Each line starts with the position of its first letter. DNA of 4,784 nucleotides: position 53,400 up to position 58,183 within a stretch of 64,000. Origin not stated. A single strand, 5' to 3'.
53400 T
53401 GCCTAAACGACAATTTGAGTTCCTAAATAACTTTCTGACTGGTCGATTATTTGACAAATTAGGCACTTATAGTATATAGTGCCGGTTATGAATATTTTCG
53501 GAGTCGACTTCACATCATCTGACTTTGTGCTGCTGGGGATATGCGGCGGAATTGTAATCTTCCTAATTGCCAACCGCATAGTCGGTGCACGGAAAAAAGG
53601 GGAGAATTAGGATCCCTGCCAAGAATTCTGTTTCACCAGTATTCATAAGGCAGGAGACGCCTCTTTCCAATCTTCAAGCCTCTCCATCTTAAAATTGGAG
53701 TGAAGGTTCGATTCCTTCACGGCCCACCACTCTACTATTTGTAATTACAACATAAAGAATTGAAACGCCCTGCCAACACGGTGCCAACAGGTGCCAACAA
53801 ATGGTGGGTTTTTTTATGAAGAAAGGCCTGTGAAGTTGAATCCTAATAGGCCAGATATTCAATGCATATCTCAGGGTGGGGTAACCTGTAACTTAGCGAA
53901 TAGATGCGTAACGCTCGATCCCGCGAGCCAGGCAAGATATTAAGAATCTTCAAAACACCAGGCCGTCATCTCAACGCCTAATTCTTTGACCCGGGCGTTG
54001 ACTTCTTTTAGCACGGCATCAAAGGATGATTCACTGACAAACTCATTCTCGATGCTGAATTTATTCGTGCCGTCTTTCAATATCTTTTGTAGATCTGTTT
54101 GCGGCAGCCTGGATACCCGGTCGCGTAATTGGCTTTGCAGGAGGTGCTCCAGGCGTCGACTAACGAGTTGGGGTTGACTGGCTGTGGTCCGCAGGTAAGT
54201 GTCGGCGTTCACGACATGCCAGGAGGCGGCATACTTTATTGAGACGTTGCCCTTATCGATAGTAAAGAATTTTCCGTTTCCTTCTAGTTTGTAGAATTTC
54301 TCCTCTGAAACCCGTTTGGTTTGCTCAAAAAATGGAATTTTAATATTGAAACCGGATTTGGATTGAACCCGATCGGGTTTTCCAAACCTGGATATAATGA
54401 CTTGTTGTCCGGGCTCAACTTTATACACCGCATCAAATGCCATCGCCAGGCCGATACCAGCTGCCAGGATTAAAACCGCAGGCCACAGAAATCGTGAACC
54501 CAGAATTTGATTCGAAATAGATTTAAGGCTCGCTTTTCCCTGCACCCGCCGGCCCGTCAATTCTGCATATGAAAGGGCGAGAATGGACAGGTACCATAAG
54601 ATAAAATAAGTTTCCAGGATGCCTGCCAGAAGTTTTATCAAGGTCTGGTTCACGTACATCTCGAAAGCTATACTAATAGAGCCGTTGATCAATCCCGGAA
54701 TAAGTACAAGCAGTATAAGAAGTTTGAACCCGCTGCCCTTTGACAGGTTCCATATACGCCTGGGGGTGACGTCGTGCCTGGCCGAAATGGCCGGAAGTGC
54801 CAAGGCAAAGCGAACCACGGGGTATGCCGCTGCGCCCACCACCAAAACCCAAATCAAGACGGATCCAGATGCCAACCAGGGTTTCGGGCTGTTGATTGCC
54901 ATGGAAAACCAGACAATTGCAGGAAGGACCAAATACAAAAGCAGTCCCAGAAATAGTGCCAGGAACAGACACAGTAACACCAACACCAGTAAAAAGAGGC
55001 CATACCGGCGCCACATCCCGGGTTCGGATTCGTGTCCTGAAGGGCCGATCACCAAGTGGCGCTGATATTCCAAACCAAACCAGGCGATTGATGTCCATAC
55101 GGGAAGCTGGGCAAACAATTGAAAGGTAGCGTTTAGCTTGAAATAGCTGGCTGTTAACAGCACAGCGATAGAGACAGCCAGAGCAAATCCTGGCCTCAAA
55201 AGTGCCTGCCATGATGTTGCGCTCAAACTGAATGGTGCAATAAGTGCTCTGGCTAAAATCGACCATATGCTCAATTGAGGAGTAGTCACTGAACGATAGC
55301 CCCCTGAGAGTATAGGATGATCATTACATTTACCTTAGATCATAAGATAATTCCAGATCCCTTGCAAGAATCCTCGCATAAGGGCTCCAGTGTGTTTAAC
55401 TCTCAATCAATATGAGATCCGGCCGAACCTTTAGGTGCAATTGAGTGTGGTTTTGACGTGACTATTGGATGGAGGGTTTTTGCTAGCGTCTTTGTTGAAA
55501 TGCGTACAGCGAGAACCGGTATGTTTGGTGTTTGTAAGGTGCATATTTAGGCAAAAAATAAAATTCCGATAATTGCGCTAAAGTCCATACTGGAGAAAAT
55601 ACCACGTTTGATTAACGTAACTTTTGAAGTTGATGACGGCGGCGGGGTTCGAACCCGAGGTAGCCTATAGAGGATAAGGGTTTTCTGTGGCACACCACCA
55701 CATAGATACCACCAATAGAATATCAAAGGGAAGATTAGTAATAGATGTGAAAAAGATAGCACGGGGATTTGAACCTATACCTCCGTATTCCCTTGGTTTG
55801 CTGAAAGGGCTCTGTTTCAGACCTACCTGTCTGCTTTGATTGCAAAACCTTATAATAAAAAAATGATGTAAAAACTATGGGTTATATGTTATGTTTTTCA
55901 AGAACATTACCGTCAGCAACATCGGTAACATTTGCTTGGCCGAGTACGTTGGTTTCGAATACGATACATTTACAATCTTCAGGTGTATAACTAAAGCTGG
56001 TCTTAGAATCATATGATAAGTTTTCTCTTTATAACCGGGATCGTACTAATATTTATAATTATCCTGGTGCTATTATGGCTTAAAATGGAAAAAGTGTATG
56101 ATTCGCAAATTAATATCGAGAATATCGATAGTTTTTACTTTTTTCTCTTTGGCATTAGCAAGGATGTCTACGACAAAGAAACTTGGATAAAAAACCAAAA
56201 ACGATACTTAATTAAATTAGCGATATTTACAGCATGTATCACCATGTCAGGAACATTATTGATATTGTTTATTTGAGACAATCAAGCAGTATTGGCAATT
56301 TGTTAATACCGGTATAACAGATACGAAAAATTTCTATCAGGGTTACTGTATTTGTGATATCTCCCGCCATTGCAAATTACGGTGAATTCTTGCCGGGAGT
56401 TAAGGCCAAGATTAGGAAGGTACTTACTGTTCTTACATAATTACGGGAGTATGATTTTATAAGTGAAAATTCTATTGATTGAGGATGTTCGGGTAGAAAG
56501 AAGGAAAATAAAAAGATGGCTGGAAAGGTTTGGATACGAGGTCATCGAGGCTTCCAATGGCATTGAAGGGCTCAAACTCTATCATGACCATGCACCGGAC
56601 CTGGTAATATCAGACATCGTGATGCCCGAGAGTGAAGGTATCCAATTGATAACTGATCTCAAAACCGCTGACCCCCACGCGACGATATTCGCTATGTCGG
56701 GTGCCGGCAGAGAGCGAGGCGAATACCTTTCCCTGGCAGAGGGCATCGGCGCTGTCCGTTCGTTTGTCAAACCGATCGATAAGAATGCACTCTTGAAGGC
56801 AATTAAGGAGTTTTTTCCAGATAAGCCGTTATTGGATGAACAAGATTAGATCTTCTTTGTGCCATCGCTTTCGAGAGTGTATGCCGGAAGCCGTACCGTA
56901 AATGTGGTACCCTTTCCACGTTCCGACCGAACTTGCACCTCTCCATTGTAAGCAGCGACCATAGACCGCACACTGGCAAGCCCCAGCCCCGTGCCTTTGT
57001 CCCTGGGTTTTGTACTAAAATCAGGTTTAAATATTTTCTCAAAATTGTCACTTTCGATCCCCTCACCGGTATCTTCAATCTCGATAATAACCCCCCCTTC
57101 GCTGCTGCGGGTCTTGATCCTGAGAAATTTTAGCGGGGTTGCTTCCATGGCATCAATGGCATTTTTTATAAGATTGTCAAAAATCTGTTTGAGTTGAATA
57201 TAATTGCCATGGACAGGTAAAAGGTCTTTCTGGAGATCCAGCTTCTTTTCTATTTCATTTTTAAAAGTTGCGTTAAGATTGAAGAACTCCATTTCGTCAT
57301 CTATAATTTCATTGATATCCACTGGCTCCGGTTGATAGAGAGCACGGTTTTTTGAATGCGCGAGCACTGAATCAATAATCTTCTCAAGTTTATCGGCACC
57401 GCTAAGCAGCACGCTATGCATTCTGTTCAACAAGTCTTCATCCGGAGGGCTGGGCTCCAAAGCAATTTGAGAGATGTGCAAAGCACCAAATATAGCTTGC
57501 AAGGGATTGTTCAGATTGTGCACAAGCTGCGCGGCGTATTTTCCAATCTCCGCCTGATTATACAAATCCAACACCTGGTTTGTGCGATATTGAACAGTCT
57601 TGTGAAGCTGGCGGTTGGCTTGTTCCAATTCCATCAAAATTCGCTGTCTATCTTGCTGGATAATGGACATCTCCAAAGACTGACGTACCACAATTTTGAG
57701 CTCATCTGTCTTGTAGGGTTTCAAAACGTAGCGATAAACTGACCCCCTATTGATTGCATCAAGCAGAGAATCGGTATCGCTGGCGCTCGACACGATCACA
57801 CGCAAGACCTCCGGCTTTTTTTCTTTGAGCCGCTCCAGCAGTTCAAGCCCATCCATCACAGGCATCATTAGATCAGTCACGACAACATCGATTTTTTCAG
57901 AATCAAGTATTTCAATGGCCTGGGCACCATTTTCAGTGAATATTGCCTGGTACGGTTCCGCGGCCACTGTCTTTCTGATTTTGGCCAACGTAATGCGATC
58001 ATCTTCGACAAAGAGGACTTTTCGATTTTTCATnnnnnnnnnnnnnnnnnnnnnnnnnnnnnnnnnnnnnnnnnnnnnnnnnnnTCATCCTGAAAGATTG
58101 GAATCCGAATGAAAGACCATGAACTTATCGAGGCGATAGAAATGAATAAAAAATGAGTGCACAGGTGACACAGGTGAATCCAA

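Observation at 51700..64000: Probable ssrA (tmRNA) 3' end at the window edge and a 12-kb upstream array of at least seven ssrA-3'-like fragments delimiting small cassettes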

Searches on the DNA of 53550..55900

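Call 76: search_rna_families(source=window, start=53550, end=55900, threshold=evalue, max_evalue=10, show_alignments=3)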
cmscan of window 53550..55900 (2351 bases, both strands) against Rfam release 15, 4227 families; matches with E-value up to 10: 0.
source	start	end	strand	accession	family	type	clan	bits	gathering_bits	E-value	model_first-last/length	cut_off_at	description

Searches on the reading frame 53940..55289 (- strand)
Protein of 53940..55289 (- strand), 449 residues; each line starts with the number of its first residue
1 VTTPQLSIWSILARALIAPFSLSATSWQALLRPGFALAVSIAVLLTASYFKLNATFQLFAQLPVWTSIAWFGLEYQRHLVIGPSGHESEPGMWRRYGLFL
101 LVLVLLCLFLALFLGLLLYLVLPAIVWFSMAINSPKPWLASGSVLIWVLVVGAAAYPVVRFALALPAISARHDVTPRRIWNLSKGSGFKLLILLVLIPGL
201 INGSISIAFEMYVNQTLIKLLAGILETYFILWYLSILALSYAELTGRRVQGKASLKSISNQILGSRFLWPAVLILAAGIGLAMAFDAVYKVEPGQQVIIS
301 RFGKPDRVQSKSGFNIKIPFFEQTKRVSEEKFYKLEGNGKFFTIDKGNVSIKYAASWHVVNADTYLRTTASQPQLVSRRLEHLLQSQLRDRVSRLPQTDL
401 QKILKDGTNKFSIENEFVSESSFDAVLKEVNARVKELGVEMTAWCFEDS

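Call 30: search_protein_families(library=pfam, proteins=[window:53940-55289:-], max_evalue=0.01)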
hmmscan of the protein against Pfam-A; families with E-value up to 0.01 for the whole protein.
window:53940-55289:- (449 aa): 1 family
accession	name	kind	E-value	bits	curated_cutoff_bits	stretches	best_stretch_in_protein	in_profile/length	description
PF01145.31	Band_7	-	2.1e-12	47.9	23.6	1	290-442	2-138/176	SPFH domain / Band 7 family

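Call 72: search_protein_families(library=ncbifam, proteins=[window:53940-55289:-], max_evalue=0.01)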
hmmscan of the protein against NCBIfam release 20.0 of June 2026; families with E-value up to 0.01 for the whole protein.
window:53940-55289:- (449 aa): 4 families
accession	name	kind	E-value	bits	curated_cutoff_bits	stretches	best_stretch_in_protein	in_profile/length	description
TIGR01932.1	hflC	equivalog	4.2e-10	39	134.4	1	281-411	13-148/318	protease modulator HflC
TIGR01933.1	hflK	equivalog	3.4e-08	33.2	159.4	1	288-414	1-119/261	FtsH protease activity modulator HflK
NF008259.0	PRK11029.1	equivalog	4.9e-05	22.5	427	1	275-414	7-150/334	protease modulator HflC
NF008181.0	PRK10930.1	equivalog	7e-05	21.8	660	1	269-374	78-182/419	FtsH protease activity modulator HflK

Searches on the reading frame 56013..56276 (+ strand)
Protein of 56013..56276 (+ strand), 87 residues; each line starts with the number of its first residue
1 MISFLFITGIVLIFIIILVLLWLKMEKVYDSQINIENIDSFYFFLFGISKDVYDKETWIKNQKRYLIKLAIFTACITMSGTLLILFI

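Call 30: search_protein_families(library=pfam, proteins=[window:56013-56276:+], max_evalue=0.01)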
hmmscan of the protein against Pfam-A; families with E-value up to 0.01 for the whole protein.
window:56013-56276:+ (87 aa): 1 family
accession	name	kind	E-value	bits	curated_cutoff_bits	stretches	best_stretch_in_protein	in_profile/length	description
PF01292.26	Ni_hydr_CYTB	-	0.0017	18.6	30.1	1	6-83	45-121/179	Prokaryotic cytochrome b561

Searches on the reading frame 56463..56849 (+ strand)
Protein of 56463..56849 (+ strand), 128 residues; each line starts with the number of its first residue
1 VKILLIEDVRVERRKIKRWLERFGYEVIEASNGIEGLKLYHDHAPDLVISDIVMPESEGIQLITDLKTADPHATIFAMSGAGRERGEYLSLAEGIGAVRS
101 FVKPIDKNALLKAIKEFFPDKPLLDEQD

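Call 71: search_protein_families(library=pfam, proteins=[window:56463-56849:+], max_evalue=0.001)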
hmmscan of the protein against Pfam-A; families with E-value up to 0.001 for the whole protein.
window:56463-56849:+ (128 aa): 1 family
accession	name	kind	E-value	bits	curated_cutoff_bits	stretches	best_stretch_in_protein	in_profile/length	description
PF00072.30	Response_reg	-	2e-20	73.4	30.2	1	3-115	1-111/111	Response regulator receiver domain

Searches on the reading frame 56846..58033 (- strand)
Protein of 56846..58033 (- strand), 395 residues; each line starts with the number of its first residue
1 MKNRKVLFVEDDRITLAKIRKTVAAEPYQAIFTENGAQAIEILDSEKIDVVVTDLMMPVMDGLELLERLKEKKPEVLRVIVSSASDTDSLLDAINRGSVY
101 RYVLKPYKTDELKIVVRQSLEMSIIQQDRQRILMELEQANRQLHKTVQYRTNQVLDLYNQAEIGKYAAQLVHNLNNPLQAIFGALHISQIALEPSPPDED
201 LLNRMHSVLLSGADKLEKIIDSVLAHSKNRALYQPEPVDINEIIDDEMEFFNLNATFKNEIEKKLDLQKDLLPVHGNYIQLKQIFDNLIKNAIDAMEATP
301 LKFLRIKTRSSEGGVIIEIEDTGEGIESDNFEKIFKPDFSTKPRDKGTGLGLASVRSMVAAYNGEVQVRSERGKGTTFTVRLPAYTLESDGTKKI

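Call 71: search_protein_families(library=pfam, proteins=[window:56846-58033:-], max_evalue=0.001)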
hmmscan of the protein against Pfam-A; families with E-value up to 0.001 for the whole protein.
window:56846-58033:- (395 aa): 5 families
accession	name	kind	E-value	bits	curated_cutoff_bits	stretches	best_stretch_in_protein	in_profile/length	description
PF02518.31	HATPase_c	-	5.7e-26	91.6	26.4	1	277-384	2-109/111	Histidine kinase-, DNA gyrase B-, and HSP90-like ATPase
PF00072.30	Response_reg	-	1.2e-21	77.4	30.2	1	6-116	1-110/111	Response regulator receiver domain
PF14501.12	HATPase_c_5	-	3.8e-12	46.5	22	1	279-372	4-92/102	GHKL domain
PF00512.31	HisKA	-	4.4e-06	27.1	26.9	1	165-229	4-63/66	His Kinase A (phospho-acceptor) domain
PF13589.12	HATPase_c_3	-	0.00039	20.9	25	1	287-353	9-80/137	Histidine kinase-, DNA gyrase B-, and HSP90-like ATPase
